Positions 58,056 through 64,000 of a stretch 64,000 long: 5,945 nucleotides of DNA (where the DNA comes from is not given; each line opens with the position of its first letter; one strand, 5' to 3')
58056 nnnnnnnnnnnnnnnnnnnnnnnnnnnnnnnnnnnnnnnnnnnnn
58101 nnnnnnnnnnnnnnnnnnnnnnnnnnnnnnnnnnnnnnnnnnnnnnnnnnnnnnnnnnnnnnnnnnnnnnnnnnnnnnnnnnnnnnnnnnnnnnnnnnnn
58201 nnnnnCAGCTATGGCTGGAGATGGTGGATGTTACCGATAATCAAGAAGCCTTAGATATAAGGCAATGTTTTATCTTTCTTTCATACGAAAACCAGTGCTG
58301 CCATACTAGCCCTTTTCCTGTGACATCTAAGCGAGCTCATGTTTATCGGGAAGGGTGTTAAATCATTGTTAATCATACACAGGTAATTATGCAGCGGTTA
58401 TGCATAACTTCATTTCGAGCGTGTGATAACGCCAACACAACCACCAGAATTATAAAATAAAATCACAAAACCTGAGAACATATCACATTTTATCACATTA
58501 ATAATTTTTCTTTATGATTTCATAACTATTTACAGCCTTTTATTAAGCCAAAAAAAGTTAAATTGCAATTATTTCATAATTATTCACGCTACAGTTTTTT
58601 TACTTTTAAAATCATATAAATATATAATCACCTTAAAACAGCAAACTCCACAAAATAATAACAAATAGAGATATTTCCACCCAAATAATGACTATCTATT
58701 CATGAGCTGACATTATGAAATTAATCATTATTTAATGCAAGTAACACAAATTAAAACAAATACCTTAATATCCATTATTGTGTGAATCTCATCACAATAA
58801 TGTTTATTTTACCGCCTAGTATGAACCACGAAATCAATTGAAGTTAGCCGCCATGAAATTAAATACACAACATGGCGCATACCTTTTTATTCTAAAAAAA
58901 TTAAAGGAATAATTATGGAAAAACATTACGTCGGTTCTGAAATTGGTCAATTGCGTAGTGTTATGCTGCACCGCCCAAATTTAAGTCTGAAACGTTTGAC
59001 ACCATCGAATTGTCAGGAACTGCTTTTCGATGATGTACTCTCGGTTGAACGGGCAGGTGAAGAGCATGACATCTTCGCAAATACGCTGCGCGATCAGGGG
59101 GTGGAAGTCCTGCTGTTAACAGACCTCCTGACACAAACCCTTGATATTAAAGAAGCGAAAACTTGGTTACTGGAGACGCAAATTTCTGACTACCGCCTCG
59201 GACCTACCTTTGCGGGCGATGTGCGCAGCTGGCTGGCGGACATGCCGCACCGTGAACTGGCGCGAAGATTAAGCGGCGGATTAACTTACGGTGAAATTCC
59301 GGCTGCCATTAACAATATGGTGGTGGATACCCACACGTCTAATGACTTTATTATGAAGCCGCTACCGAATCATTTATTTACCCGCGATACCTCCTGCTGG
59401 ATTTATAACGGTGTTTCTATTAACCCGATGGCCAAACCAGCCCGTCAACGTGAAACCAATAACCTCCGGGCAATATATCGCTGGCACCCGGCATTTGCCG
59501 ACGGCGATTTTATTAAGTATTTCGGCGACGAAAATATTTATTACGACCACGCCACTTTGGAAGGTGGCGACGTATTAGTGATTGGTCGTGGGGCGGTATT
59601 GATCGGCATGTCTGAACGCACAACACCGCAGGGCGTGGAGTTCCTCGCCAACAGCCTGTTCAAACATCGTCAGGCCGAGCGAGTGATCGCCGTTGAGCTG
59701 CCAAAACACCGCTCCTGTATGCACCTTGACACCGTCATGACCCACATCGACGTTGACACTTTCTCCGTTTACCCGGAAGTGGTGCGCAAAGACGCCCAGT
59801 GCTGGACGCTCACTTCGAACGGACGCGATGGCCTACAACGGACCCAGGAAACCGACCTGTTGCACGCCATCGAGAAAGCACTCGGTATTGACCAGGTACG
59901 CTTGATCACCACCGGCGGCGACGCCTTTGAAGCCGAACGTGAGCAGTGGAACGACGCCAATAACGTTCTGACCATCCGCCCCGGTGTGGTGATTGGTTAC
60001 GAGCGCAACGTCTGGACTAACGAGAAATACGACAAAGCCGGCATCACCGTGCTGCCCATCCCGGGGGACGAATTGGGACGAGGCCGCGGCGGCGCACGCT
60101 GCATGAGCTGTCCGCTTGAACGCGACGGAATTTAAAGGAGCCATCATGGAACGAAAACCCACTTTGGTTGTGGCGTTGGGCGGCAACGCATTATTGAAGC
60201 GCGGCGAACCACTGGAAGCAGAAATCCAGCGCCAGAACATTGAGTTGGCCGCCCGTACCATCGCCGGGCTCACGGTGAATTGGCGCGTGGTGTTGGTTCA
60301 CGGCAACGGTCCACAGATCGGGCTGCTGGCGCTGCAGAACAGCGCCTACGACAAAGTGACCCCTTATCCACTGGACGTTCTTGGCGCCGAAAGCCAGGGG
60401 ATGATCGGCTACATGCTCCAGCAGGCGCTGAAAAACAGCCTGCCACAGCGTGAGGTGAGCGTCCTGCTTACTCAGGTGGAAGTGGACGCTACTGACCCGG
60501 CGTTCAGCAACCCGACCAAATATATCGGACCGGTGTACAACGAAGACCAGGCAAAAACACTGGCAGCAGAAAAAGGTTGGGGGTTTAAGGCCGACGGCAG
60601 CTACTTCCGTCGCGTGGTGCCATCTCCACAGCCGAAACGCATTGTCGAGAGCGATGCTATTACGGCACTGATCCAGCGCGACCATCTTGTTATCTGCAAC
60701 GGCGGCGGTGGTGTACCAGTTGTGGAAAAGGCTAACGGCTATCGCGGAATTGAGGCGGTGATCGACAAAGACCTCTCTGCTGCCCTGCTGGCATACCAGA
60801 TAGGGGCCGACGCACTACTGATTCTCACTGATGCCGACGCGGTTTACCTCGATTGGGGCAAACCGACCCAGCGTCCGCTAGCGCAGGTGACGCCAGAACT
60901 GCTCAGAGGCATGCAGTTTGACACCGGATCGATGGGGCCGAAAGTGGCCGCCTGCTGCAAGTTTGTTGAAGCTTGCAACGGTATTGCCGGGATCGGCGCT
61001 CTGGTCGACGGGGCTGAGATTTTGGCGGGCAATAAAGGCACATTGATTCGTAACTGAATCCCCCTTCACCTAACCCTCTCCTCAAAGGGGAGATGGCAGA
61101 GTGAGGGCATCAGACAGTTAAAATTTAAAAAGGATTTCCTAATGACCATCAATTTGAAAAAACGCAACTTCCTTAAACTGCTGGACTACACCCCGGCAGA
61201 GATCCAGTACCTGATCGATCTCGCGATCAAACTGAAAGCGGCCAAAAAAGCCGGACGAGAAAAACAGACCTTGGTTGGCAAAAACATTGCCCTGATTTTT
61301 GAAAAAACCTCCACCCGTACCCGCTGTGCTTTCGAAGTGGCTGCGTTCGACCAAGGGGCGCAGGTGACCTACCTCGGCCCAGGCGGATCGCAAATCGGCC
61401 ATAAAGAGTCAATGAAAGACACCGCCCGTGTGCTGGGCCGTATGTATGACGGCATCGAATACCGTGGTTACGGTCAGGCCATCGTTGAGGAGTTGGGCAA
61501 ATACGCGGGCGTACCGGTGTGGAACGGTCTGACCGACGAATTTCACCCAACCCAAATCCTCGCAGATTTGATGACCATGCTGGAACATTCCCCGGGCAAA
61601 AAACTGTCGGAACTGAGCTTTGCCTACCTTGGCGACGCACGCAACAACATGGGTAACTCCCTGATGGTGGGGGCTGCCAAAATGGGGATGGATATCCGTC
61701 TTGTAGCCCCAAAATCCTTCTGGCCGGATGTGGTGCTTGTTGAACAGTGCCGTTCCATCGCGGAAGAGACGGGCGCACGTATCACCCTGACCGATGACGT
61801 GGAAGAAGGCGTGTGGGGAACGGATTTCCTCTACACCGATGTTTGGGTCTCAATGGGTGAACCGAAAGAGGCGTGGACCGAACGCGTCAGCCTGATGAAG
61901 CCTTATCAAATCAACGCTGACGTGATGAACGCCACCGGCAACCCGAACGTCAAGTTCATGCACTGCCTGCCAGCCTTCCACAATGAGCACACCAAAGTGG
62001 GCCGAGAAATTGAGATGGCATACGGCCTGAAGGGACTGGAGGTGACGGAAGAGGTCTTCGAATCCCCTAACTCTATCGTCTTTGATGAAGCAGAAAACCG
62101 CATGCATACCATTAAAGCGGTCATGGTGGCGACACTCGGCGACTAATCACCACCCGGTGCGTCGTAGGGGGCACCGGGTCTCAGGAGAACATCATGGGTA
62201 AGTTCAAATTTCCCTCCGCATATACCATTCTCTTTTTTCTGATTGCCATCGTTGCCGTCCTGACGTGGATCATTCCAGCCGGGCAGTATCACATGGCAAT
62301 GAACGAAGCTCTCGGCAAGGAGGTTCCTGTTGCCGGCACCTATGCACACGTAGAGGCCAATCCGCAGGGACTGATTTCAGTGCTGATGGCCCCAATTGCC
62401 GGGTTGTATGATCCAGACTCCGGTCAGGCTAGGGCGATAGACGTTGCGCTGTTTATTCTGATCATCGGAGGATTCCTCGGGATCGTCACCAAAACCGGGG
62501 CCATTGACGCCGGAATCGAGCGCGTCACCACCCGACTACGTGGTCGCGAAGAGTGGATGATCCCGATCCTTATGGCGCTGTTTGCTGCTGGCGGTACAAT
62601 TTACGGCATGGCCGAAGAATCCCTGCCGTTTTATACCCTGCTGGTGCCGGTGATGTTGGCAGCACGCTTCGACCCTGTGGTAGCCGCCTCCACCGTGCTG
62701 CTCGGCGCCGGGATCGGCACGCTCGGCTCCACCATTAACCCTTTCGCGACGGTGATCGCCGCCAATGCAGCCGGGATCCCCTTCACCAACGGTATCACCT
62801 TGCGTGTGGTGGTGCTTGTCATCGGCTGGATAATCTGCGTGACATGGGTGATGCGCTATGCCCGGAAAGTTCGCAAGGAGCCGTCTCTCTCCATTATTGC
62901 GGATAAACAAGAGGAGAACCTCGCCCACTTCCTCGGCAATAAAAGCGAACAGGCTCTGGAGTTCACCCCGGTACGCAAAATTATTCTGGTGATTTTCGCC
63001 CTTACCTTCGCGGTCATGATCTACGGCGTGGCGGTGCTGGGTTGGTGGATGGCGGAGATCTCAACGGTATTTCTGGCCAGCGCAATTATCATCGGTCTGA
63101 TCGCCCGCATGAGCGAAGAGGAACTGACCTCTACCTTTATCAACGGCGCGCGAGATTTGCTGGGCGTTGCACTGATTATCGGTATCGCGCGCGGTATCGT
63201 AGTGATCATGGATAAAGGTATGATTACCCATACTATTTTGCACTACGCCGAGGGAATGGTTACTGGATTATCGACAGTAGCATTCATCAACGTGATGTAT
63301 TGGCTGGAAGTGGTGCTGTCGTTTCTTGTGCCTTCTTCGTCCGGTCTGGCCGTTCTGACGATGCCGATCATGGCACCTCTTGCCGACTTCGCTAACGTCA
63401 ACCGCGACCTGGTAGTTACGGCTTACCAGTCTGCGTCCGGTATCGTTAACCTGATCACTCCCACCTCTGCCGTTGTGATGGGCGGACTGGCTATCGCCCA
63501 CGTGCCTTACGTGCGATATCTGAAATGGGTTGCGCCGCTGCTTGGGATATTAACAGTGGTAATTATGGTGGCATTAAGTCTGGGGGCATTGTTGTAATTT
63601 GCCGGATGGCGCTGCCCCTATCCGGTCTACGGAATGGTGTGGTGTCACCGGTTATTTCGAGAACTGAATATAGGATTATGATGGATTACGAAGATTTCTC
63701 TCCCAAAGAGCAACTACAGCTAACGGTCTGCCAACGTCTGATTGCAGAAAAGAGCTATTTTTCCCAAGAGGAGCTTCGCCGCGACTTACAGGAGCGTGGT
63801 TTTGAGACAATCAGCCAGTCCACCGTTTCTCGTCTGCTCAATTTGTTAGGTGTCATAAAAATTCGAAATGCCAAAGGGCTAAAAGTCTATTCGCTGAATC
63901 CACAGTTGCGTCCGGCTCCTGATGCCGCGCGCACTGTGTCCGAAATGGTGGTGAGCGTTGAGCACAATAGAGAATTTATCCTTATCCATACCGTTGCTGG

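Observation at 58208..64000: Arginine deiminase operon directly abutting the plasmid backbone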

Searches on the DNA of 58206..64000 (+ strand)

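Call 38: search_dna_similar(query=window:58206-64000:+, collection=plasmids, mode=near, max_rows=40, rows=spread)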
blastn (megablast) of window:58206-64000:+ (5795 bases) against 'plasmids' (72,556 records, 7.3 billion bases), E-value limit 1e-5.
Records with a match: 256; places in all: 265; records where one place covers at least 80% of the query: 248.
Best place of each record, by identity: >=99% 253; 95-99% 2; 60-80% 1.
By first word of the organism name: Escherichia 239; Klebsiella 13; Shigella 2; uncultured 1; Paraburkholderia 1.
By predicted mobility (MOB-suite, as given by PLSDB): conjugative 205; non-mobilizable 36; mobilizable 15.
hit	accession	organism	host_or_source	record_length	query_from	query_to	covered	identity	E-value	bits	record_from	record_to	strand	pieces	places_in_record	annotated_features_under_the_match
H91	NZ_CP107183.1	Escherichia coli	Urine,human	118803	1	5795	100%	100.0%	0e+0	10718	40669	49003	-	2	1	IS66-like element ISEc23 family transposase | YfcC family protein | arcA: arginine deiminase | arcC: carbamate kinase | transposase | and 2 other names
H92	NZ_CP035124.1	Escherichia coli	Homo sapiens,urine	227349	1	5795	100%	100.0%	0e+0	10702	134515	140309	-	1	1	YfcC family protein | arcA: arginine deiminase | argF: ornithine carbamoyltransferase | arcC: carbamate kinase | ArgR family transcriptional regulator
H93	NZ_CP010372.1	Escherichia coli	Homo sapiens,excreted bodily substance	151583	1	5795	100%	100.0%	0e+0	10702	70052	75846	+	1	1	YfcC family protein | arcA: arginine deiminase | argF: ornithine carbamoyltransferase | arcC: carbamate kinase | ArgR family transcriptional regulator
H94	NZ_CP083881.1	Escherichia coli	Homo sapiens,urine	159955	1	5795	100%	100.0%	0e+0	10702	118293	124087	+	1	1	YfcC family protein | arcA: arginine deiminase | argF: ornithine carbamoyltransferase | arcC: carbamate kinase | ArgR family transcriptional regulator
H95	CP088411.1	Escherichia coli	Homo sapiens,blood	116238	1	5795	100%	100.0%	0e+0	10702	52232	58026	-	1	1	YfcC family protein | arcA: arginine deiminase | argF: ornithine carbamoyltransferase | arcC: carbamate kinase | ArgR family transcriptional regulator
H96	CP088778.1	Escherichia coli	Homo sapiens,blood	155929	1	5795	100%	100.0%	0e+0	10702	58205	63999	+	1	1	YfcC family protein | arcA: arginine deiminase | argF: ornithine carbamoyltransferase | arcC: carbamate kinase | ArgR family transcriptional regulator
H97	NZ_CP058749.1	Escherichia coli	Stanley WWTPs_13 WWTPs influent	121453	1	5795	100%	100.0%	0e+0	10702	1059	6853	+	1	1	YfcC family protein | arcA: arginine deiminase | argF: ornithine carbamoyltransferase | arcC: carbamate kinase | ArgR family transcriptional regulator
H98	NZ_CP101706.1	Escherichia coli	Homo sapiens,pure culture,blood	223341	1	5795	100%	100.0%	0e+0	10702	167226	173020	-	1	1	YfcC family protein | arcA: arginine deiminase | argF: ornithine carbamoyltransferase | arcC: carbamate kinase | ArgR family transcriptional regulator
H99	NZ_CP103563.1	Escherichia coli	Homo sapiens,blood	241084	1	5795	100%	100.0%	0e+0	10702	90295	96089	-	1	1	YfcC family protein | arcA: arginine deiminase | argF: ornithine carbamoyltransferase | arcC: carbamate kinase | ArgR family transcriptional regulator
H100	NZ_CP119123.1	Escherichia coli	EQA test strain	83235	1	5795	100%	100.0%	0e+0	10702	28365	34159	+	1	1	YfcC family protein | arcA: arginine deiminase | argF: ornithine carbamoyltransferase | arcC: carbamate kinase | ArgR family transcriptional regulator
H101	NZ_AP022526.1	Escherichia coli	Homo sapiens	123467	1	5795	100%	100.0%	0e+0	10702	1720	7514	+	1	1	YfcC family protein | arcA: arginine deiminase | argF: ornithine carbamoyltransferase | arcC: carbamate kinase | ArgR family transcriptional regulator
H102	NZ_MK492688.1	Escherichia coli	-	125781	1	5795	100%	100.0%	0e+0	10702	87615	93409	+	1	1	YfcC family protein | arcA: arginine deiminase | argF: ornithine carbamoyltransferase | arcC: carbamate kinase | ArgR family transcriptional regulator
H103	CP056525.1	Escherichia coli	culture,Wastewater influent sample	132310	1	5795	100%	100.0%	0e+0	10702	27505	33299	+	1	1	none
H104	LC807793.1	Escherichia coli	vegetable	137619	1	5795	100%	100.0%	0e+0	10702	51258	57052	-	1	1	none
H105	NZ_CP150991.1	Escherichia coli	Cat,Pure culture,urine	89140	1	5795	100%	100.0%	0e+0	10702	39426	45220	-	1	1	YfcC family protein | arcA: arginine deiminase | argF: ornithine carbamoyltransferase | arcC: carbamate kinase | ArgR family transcriptional regulator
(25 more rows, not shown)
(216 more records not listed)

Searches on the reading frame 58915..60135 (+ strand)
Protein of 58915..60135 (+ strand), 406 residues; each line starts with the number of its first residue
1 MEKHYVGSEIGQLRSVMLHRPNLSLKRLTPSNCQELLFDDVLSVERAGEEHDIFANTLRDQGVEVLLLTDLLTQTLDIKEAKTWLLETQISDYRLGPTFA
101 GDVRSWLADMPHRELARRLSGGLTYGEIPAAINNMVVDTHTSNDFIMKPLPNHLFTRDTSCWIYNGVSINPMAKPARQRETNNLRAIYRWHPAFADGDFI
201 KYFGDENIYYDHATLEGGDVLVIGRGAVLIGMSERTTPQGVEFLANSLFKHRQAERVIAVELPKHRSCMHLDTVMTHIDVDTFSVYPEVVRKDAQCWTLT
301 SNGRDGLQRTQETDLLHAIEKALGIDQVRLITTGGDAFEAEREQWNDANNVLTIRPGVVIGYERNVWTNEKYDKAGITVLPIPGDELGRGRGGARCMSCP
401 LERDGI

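Call 16: search_protein_families(proteins=[window:58915-60135:+], library=ncbifam)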
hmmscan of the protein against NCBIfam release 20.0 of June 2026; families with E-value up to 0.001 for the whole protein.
window:58915-60135:+ (406 aa): 4 families
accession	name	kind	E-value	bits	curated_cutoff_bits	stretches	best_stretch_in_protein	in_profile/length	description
NF002381.0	PRK01388.1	subfamily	2.8e-183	609.4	414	1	1-406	3-405/405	arginine deiminase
TIGR01078.1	arcA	equivalog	9.3e-160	531.8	489.1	1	5-406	2-408/408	arginine deiminase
NF045660.1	DiMthArgaseDdahStm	equivalog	1.4e-07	31.5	340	1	212-293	107-182/249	dimethylargininase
NF045658.1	DiMArgaseDdah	equivalog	0.00011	22.1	450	0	212-292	110-184/254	dimethylargininase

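Call 22: find_related_loci(query=window:58915-60135:+, collection=genome_contigs, flank=7000)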
Query window:58915-60135:+ (406 aa) in genome_contigs; peptide patterns used: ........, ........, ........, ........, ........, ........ (x = any residue, [..] = any of these).
600 stretches matched a pattern (row limit reached: there are more); 598 encode a relative of the query (tblastn E <= 1e-3); the best 80 are kept; 80 distinct loci.
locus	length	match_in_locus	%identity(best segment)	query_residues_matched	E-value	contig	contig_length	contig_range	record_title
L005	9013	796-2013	97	1-406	0e+0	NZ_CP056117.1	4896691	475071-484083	Enterobacter cloacae strain DSM 26481 chromosome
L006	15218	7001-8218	96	1-406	0e+0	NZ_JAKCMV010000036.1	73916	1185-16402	Enterobacter asburiae strain INSAq146 Aq146_contig_36, whole genome shotgun sequence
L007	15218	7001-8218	96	1-406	0e+0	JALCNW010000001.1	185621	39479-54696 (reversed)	MAG: Enterobacter sp. isolate UW_MP_ENTER5_1 Ga0455787_00057, whole genome shotgun sequence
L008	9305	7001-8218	95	1-406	0e+0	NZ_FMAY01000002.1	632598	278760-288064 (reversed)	Kosakonia oryzendophytica strain REICA_082, whole genome shotgun sequence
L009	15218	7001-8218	94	1-406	0e+0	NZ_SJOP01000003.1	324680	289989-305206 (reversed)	Kosakonia quasisacchari strain WCHEs120001 3, whole genome shotgun sequence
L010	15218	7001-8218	90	1-406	0e+0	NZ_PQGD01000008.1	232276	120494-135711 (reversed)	Superficieibacter electus strain BP-1 NODE_8_length_232276_cov_39.5477, whole genome shotgun sequence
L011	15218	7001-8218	92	1-406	0e+0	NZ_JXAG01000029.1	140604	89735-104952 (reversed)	Enterobacter sp. Bisph1 contig029, whole genome shotgun sequence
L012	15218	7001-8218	91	1-406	0e+0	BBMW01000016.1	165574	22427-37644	Citrobacter werkmanii NBRC 105721 DNA, contig: CIWKM16, whole genome shotgun sequence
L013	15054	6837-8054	91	1-406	0e+0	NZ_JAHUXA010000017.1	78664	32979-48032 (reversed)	Enterobacter sp. ENT03 NODE_17_length_78664_cov_52.706941, whole genome shotgun sequence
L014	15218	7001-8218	90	1-406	0e+0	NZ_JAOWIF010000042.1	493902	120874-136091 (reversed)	Citrobacter sp. Cu233 235, whole genome shotgun sequence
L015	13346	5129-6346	90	1-406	0e+0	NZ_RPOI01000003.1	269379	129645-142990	Citrobacter youngae strain CCUG 30791 citrobacter_youngae_CCUG30791T_0000003, whole genome shotgun sequence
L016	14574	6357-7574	91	1-406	0e+0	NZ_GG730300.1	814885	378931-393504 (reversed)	Citrobacter youngae ATCC 29220 Scfld1, whole genome shotgun sequence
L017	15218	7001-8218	91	1-406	0e+0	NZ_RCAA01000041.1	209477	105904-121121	Enterobacter sp. R1(2018) NODE_153, whole genome shotgun sequence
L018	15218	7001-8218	90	1-406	0e+0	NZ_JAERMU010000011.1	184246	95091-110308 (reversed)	Cedecea sulfonylureivorans strain LAM2020 LMT5_ctg011, whole genome shotgun sequence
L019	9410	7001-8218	89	1-406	0e+0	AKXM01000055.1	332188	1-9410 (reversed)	Enterobacter sp. Ag1 Contig57, whole genome shotgun sequence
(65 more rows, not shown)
